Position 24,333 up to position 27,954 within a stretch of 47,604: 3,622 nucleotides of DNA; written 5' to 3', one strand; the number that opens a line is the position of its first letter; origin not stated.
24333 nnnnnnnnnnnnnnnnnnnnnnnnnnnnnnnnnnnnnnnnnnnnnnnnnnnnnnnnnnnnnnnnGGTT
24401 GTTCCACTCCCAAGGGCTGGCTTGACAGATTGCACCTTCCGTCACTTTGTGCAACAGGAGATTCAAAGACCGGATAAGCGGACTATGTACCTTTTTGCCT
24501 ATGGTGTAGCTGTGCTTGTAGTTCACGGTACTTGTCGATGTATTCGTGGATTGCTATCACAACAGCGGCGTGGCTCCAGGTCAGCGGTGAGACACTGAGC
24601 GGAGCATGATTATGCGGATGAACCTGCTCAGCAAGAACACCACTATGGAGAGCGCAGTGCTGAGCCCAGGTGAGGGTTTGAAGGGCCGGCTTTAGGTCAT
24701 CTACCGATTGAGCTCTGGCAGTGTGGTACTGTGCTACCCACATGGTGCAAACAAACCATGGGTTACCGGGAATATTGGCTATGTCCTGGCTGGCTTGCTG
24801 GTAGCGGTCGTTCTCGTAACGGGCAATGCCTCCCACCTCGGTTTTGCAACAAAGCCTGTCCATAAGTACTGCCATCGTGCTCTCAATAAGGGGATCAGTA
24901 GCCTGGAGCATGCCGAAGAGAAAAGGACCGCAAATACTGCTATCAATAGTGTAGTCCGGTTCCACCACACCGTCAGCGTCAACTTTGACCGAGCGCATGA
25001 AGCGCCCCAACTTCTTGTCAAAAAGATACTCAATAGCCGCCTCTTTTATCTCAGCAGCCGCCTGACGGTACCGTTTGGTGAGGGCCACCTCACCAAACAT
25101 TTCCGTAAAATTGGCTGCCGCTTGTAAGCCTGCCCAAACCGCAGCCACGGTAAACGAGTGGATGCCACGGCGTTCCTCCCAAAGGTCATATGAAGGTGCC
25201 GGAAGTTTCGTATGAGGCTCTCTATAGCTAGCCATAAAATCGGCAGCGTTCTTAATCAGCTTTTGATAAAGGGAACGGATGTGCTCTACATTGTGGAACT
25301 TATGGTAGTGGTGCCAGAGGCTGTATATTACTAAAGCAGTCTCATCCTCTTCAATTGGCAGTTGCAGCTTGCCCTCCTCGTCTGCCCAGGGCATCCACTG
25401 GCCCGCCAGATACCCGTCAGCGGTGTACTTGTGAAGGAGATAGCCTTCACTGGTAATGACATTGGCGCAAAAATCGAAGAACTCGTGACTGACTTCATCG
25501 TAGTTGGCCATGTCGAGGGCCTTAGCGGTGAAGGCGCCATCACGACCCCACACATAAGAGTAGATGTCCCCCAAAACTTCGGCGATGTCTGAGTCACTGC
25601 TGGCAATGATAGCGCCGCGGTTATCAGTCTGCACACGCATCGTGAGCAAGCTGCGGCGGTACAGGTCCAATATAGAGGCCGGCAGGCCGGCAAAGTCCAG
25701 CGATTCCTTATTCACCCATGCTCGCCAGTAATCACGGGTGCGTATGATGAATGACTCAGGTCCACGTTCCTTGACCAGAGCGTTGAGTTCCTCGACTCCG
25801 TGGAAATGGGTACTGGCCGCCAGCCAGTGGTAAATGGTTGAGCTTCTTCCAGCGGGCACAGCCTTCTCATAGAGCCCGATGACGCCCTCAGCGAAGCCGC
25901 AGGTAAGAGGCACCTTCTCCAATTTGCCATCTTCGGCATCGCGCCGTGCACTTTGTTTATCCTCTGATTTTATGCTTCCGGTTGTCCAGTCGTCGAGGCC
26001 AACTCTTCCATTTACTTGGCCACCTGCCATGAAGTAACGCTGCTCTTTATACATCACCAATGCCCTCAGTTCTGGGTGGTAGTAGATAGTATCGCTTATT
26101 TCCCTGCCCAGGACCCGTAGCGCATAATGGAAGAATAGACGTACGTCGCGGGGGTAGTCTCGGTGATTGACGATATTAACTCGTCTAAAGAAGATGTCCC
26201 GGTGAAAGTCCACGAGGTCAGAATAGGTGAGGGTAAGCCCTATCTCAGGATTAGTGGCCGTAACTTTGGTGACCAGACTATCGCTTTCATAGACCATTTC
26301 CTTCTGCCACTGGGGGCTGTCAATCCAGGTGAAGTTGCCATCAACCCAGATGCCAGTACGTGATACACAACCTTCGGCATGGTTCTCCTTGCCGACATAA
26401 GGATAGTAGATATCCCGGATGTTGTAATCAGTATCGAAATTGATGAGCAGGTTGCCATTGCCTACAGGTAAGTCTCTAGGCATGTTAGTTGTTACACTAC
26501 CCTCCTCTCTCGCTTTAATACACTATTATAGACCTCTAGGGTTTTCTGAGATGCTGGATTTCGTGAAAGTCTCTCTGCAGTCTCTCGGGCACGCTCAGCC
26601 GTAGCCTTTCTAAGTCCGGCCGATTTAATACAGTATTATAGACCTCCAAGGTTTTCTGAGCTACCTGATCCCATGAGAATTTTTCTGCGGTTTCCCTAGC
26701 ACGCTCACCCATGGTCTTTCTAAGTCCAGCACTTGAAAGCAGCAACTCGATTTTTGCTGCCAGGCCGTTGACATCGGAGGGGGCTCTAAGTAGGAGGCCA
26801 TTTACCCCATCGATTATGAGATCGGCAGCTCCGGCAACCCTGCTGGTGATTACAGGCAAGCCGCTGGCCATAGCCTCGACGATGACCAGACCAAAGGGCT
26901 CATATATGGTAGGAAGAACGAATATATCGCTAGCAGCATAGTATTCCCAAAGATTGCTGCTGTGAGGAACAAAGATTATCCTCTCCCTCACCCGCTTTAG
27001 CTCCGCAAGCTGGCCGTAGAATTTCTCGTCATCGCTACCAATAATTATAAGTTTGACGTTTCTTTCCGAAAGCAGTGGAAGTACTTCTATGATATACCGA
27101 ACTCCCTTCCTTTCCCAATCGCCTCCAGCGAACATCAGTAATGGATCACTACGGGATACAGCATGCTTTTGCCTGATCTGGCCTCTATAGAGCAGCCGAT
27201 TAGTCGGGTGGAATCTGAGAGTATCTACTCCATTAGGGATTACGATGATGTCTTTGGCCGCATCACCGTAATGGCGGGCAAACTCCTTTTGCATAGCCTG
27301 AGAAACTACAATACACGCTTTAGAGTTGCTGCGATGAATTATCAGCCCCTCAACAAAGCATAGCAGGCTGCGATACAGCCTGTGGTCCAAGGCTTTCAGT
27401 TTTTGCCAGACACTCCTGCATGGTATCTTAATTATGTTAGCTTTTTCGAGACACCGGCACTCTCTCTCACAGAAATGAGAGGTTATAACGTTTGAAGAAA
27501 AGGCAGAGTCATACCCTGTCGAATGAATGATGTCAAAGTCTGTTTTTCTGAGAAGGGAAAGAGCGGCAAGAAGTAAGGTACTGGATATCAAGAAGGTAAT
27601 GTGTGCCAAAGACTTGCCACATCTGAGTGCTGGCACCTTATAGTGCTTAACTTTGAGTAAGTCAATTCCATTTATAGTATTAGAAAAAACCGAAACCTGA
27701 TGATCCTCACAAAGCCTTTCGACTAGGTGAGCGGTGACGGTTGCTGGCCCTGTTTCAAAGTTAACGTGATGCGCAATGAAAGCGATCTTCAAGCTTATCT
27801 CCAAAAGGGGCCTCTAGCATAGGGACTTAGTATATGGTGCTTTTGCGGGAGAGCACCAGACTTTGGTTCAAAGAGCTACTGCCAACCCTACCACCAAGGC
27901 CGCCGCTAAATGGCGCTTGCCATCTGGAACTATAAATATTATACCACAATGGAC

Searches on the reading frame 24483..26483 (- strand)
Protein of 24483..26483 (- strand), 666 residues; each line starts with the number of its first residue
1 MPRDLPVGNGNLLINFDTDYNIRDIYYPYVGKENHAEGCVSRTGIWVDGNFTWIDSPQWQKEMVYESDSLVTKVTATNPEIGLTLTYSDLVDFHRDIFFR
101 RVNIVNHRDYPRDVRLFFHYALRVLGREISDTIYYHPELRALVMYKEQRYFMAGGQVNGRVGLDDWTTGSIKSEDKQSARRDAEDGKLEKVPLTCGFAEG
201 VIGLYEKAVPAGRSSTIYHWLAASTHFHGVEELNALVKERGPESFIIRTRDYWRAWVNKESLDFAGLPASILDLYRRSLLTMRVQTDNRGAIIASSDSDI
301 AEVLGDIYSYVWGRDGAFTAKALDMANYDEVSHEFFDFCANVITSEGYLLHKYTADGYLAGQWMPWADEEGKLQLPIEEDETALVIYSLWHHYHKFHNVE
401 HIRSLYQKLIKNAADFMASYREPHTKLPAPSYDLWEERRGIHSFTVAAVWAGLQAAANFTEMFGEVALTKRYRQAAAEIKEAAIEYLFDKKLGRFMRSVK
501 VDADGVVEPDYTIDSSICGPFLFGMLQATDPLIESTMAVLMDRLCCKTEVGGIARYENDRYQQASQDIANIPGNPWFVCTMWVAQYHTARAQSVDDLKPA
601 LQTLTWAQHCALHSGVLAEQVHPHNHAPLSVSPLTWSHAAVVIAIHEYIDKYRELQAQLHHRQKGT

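Call 8: search_protein_families(library=pfam, proteins=[window:24483-26483:-], max_evalue=0.001)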
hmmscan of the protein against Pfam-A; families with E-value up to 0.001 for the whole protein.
window:24483-26483:- (666 aa): 1 family
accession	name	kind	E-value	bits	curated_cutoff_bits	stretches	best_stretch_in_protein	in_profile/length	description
PF00723.27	Glyco_hydro_15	-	2.8e-30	106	22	2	371-645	120-426/427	Glycosyl hydrolases family 15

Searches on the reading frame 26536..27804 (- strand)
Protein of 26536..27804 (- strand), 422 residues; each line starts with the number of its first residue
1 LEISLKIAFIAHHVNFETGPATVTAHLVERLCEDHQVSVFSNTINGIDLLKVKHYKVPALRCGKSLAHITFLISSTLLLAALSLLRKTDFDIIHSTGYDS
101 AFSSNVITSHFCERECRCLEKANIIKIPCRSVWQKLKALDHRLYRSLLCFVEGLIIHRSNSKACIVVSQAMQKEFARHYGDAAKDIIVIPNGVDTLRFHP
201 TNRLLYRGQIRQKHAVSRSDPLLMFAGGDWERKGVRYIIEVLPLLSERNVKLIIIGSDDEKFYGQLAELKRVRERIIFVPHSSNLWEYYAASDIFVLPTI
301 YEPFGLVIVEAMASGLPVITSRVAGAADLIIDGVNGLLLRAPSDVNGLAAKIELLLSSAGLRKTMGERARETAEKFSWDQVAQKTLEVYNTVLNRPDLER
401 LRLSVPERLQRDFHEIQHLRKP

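Call 8: search_protein_families(library=pfam, proteins=[window:26536-27804:-], max_evalue=0.001)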
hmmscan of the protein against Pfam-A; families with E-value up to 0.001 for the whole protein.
window:26536-27804:- (422 aa): 6 families
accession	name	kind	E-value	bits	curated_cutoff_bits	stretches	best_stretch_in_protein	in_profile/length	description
PF00534.26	Glycos_transf_1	-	2.7e-38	131.6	26.4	1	209-371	4-171/172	Glycosyl transferases group 1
PF13692.12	Glyco_trans_1_4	-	7.7e-34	117.4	27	1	221-357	2-141/142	Glycosyl transferases group 1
PF13439.12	Glyco_transf_4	-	5.2e-17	62.8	28.5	1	19-195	3-168/170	Glycosyltransferase Family 4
PF20706.3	GT4-conflict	-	9.9e-11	41.7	26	1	217-384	195-384/385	Family 4 Glycosyltransferase in conflict systems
PF13524.12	Glyco_trans_1_2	-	5e-07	30.2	25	1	249-386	14-143/144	Glycosyl transferase-like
PF13579.12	Glyco_trans_4_4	-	2.7e-06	28.2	29.7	1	18-192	1-158/158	Glycosyl transferase 4-like domain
